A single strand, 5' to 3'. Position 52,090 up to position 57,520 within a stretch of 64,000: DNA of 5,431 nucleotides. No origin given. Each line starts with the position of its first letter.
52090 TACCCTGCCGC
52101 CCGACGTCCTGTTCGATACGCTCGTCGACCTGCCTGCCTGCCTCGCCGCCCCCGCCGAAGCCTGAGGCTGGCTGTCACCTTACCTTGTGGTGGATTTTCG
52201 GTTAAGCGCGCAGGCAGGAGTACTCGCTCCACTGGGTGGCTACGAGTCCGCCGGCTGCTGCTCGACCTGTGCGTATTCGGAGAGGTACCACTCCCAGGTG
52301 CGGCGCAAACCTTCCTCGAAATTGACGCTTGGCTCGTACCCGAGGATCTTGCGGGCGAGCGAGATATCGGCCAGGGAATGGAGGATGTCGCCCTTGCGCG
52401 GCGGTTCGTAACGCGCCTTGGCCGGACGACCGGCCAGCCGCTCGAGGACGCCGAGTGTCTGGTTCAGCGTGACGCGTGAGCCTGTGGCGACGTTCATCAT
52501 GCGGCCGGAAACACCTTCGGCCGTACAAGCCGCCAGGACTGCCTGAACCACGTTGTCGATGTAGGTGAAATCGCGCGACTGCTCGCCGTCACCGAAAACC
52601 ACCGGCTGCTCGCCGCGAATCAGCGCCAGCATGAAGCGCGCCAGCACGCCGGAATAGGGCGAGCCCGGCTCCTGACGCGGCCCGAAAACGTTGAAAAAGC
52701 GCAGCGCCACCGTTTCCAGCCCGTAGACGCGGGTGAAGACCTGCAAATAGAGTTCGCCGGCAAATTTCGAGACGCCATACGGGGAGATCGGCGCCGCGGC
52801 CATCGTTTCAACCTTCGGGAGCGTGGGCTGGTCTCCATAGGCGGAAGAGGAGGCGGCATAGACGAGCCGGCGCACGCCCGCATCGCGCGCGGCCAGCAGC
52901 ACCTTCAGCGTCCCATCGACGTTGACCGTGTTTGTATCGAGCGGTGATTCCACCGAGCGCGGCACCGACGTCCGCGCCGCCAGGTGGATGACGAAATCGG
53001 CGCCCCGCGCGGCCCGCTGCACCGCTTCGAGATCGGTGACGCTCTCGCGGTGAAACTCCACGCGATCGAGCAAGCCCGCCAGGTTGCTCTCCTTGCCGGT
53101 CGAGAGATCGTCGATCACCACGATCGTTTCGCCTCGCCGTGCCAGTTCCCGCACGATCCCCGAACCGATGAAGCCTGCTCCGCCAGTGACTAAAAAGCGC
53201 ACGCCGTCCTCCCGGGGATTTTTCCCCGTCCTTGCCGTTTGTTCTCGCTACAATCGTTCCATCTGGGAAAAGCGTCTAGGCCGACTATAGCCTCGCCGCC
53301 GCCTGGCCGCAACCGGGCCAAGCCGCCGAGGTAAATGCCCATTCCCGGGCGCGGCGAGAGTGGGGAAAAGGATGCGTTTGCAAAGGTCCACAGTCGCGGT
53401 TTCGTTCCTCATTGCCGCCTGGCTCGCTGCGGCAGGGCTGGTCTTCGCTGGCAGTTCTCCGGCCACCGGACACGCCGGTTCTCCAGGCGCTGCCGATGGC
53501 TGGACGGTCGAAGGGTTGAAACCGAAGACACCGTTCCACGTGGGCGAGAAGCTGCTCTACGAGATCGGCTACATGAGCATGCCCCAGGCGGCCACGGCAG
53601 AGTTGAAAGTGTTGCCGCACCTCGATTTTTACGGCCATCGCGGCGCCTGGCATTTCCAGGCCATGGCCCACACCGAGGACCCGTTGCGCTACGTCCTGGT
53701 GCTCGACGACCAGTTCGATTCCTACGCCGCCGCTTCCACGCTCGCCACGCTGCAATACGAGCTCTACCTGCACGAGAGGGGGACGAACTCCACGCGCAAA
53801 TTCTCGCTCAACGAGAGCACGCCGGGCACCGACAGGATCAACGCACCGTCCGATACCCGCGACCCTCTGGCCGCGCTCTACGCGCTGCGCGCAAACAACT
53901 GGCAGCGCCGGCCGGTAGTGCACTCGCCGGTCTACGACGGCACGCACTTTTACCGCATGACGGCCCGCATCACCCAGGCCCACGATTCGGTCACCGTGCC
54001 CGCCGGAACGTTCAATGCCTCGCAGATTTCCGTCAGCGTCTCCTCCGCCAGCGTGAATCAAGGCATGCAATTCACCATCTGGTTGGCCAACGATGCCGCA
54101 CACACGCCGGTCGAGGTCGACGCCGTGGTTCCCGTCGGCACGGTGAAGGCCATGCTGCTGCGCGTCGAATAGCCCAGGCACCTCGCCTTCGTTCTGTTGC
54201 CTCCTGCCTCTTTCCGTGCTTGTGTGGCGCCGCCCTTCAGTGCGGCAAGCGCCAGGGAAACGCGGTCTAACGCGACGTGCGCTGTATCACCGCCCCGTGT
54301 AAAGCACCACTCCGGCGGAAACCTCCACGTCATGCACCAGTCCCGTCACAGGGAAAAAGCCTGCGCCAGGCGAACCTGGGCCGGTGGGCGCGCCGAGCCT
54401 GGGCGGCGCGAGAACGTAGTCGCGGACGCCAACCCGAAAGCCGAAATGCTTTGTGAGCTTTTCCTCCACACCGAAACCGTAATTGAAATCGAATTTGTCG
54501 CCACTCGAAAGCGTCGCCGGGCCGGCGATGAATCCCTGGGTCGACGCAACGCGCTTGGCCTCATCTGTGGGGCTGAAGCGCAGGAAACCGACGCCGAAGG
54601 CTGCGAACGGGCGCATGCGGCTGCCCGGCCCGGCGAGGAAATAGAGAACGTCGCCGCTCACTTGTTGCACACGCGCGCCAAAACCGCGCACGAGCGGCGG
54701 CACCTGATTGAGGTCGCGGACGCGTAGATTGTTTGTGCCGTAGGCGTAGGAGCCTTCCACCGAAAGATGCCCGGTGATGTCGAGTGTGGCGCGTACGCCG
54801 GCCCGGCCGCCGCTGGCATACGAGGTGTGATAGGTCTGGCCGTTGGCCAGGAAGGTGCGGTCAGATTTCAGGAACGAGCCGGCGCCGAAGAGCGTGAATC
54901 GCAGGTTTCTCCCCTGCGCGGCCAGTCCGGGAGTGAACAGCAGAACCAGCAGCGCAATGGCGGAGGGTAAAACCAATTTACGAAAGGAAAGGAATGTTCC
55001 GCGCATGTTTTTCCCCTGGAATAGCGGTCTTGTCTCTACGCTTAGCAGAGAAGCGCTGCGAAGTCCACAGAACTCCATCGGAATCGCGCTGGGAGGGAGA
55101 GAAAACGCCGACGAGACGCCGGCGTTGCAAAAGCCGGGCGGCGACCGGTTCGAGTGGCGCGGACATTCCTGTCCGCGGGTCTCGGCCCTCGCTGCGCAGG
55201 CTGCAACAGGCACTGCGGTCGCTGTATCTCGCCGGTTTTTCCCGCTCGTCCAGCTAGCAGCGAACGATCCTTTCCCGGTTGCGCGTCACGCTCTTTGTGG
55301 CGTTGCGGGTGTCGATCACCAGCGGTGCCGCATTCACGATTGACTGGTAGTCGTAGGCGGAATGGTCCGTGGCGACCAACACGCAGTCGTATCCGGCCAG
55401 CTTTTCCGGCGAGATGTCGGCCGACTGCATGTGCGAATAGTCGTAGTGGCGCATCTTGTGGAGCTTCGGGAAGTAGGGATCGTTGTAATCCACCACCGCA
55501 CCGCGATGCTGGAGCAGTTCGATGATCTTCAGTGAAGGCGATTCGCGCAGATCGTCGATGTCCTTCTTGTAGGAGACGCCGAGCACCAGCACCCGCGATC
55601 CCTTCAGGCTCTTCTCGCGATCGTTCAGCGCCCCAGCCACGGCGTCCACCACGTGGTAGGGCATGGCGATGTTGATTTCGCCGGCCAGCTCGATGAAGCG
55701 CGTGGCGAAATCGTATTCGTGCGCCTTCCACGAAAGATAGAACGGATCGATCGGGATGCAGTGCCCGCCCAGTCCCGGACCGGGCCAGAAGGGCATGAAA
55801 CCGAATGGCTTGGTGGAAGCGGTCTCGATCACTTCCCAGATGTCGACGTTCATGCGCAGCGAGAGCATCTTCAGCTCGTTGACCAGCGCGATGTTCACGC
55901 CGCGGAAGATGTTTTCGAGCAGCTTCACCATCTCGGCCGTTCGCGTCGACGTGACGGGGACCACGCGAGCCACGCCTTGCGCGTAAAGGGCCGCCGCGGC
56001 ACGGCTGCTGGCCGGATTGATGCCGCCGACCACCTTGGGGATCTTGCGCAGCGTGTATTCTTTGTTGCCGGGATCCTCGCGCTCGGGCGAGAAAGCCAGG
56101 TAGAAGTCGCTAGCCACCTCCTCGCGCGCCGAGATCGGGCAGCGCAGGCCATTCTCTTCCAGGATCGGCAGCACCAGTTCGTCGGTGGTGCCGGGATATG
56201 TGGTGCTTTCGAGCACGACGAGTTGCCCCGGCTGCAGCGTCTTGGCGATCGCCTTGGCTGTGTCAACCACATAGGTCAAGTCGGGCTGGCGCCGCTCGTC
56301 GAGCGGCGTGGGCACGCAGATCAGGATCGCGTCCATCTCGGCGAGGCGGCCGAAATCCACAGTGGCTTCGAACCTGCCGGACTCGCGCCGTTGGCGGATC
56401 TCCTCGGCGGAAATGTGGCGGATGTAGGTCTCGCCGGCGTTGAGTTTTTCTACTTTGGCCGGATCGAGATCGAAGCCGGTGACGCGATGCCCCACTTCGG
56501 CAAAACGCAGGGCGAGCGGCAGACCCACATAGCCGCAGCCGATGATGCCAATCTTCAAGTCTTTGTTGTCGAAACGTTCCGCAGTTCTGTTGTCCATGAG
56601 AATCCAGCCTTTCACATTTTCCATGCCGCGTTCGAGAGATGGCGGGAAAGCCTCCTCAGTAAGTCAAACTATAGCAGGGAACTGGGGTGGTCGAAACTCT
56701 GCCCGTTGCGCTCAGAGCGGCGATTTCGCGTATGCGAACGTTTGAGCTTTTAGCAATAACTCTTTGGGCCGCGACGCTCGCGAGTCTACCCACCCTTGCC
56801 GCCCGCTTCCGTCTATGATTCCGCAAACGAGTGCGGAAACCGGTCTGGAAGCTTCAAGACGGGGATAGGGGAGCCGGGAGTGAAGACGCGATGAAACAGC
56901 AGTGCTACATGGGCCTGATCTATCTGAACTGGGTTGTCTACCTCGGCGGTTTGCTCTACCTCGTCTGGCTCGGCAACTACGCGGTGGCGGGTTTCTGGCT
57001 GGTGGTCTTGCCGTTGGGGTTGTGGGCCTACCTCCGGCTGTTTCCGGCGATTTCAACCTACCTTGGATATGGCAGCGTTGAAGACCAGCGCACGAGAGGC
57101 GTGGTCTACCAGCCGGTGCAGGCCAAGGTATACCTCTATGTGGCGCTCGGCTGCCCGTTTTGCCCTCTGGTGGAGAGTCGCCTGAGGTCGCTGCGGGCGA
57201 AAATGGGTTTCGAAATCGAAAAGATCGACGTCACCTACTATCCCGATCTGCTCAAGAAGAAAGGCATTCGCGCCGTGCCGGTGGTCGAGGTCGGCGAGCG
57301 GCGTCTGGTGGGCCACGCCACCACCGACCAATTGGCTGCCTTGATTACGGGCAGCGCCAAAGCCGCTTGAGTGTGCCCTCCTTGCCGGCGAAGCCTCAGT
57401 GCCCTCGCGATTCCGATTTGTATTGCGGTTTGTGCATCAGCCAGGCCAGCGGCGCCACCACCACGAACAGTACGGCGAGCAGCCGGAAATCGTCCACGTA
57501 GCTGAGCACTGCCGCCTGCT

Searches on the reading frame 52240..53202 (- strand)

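Call 30: search_protein_families(library=pfam, proteins=[window:52240-53202:-], max_evalue=0.0001)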
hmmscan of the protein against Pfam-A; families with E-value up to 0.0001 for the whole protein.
window:52240-53202:- (320 aa): 8 families
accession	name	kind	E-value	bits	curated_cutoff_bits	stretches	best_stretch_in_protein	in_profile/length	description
PF01370.27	Epimerase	-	2.2e-60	204.5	20.9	1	4-239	2-240/240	NAD dependent epimerase/dehydratase family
PF16363.11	GDP_Man_Dehyd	-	5.6e-50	171.1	27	1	4-302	1-332/332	GDP-mannose 4,6 dehydratase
PF01073.25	3Beta_HSD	-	1.1e-25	90.7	22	1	4-225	1-228/280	3-beta hydroxysteroid dehydrogenase/isomerase family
PF02719.21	Polysacc_synt_2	-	1.7e-16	60.7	20.2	1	4-258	2-248/293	Polysaccharide biosynthesis protein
PF04321.23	RmlD_sub_bind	-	3e-13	49.9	27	1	1-224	1-195/287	RmlD substrate binding domain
PF07993.18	NAD_binding_4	-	1.7e-11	44.2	20.1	1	59-222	80-258/258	Male sterility protein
PF13460.12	NAD_binding_10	-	4.7e-09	36.8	27.2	1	7-128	1-108/184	NAD(P)H-binding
PF03435.24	Sacchrp_dh_NADP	-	3.7e-07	31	25.1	1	8-96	5-97/129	Saccharopine dehydrogenase NADP binding domain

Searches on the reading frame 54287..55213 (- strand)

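Call 31: search_protein_families(library=pfam, proteins=[window:54287-55213:-], max_evalue=0.0001)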
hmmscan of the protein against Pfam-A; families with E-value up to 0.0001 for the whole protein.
window:54287-55213:- (308 aa): 1 family
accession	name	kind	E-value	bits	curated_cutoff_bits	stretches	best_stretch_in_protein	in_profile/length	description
PF13505.12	OMP_b-brl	-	4.1e-11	43.8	28.7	1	87-268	3-155/175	Outer membrane protein beta-barrel domain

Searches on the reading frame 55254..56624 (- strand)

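Call 31: search_protein_families(library=pfam, proteins=[window:55254-56624:-], max_evalue=0.0001)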
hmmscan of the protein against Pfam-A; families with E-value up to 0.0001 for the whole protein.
window:55254-56624:- (456 aa): 4 families
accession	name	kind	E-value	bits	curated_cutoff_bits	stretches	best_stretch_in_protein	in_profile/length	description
PF03721.20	UDPG_MGDP_dh_N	-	7e-47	159.9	27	1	24-210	2-183/187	UDP-glucose/GDP-mannose dehydrogenase family, NAD binding domain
PF00984.24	UDPG_MGDP_dh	-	1.4e-29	102.4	25.4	1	228-318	1-92/94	UDP-glucose/GDP-mannose dehydrogenase family, central domain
PF03720.21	UDPG_MGDP_dh_C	-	3.2e-25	88.9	30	1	346-444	1-102/103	UDP-glucose/GDP-mannose dehydrogenase family, UDP binding domain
PF03446.21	NAD_binding_2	-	1.6e-10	41.6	21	1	24-171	1-126/161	NAD binding domain of 6-phosphogluconate dehydrogenase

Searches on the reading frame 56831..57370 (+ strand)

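Call 8: search_protein_families(library=pfam, proteins=[window:56831-57370:+], max_evalue=0.001)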
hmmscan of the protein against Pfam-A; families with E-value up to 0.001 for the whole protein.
window:56831-57370:+ (179 aa): 2 families
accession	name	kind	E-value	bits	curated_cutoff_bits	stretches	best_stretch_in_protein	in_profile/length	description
PF05768.20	Glrx-like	-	7.4e-08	33.1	26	1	99-172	1-76/77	Glutaredoxin-like domain (DUF836)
PF13192.12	Thioredoxin_3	-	1.6e-06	28.5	24.8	1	104-172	6-75/76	Thioredoxin domain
